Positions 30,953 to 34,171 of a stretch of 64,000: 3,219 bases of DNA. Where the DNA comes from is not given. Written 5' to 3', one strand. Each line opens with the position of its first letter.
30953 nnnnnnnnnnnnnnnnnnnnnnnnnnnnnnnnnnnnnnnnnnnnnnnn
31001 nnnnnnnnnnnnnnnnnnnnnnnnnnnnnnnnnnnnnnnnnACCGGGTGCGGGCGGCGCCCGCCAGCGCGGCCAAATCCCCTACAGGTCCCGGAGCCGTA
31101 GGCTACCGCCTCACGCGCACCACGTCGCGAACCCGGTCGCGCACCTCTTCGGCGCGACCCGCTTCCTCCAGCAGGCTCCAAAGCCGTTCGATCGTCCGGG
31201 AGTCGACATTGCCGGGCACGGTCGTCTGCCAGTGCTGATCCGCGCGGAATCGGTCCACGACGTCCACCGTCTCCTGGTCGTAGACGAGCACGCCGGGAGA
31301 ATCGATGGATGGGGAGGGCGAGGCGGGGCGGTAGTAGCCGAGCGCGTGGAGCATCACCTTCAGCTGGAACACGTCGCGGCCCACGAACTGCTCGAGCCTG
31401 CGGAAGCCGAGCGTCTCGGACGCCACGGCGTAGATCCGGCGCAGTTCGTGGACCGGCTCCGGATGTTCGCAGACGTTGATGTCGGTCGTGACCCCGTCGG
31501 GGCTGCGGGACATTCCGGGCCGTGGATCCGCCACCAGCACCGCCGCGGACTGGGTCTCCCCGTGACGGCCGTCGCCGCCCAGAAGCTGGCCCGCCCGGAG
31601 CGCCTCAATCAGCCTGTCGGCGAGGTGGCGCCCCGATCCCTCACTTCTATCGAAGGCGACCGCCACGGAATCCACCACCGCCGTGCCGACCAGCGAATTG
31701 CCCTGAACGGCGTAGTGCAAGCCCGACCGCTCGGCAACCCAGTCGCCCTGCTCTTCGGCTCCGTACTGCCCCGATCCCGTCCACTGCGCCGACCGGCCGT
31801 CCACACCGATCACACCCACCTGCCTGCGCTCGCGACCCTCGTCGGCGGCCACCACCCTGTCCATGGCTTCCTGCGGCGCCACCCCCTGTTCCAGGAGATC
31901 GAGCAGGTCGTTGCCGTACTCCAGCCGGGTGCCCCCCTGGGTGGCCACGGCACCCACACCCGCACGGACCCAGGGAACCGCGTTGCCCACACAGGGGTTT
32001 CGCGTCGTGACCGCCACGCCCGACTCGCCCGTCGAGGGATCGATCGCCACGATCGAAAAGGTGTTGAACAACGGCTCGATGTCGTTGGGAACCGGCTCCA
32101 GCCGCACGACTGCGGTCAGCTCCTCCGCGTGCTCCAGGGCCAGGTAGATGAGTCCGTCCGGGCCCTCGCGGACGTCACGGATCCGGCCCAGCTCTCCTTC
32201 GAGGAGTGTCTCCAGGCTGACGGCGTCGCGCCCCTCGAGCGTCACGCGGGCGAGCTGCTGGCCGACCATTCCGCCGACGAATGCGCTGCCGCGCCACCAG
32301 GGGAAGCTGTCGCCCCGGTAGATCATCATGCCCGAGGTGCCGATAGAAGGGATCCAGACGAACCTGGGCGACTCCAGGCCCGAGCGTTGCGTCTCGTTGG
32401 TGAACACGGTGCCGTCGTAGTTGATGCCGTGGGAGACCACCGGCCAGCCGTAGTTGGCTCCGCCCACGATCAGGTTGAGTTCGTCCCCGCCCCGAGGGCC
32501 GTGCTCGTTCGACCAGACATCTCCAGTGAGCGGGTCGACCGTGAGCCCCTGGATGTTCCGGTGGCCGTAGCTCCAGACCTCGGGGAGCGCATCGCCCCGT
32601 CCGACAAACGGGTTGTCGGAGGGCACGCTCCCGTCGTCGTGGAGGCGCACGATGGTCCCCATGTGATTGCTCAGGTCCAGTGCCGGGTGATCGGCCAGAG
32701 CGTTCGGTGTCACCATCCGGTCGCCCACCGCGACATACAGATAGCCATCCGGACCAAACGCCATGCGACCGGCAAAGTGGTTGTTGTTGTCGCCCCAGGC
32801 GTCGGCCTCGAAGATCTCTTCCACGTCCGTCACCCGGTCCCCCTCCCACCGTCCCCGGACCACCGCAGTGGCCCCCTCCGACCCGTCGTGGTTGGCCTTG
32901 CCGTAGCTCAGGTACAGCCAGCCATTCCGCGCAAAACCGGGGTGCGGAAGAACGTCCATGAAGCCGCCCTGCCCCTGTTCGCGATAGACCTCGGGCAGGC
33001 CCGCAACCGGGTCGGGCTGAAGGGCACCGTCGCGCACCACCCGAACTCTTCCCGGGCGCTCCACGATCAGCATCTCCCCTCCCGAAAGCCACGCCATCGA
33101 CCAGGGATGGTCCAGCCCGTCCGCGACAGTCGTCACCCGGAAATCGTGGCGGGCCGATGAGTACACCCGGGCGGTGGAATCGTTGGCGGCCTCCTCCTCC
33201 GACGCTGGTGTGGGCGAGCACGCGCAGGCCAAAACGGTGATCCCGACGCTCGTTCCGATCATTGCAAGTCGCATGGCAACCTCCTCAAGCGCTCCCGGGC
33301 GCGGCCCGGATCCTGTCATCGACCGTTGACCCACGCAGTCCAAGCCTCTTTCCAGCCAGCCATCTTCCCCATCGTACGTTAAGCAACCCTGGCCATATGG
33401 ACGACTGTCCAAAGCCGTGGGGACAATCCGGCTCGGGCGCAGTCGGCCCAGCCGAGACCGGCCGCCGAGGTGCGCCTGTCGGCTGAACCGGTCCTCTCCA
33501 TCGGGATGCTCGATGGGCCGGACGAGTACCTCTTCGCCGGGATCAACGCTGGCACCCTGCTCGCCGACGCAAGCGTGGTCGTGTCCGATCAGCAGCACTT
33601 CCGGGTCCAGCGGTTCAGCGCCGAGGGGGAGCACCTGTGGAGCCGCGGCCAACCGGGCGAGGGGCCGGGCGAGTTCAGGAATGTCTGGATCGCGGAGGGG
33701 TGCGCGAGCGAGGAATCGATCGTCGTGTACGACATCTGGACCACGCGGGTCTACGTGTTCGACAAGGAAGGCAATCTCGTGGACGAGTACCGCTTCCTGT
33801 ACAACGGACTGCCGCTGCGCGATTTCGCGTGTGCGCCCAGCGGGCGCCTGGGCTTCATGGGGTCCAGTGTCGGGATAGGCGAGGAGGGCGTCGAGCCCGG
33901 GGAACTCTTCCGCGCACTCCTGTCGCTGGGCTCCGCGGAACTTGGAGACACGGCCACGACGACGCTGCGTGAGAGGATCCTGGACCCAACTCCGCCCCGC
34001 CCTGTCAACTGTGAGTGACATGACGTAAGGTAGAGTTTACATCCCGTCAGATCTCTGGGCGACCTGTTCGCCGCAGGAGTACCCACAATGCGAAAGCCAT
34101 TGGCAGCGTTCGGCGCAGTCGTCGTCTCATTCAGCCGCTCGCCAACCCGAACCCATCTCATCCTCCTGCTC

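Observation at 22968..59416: Massive local expansion of a secreted GEGPGE(F/V) beta-propeller lipoprotein family: 8 intact genes and at least 6 fragments in 37 kb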

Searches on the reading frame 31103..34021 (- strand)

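Call 12: search_protein_families(library=pfam, proteins=[window:31103-34021:-], max_evalue=0.01)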
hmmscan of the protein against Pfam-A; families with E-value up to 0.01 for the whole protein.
window:31103-34021:- (972 aa): 3 families
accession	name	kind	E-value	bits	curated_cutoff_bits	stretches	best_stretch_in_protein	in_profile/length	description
PF07995.17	GSDH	-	9.9e-120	400.2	25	1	303-631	1-325/332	Glucose / Sorbosone dehydrogenase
PF06267.17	DUF1028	-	1.1e-57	195.5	26.2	1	654-860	1-193/193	Family of unknown function (DUF1028)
PF01471.23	PG_binding_1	-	0.00063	20.3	23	1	881-947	2-57/57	Putative peptidoglycan binding domain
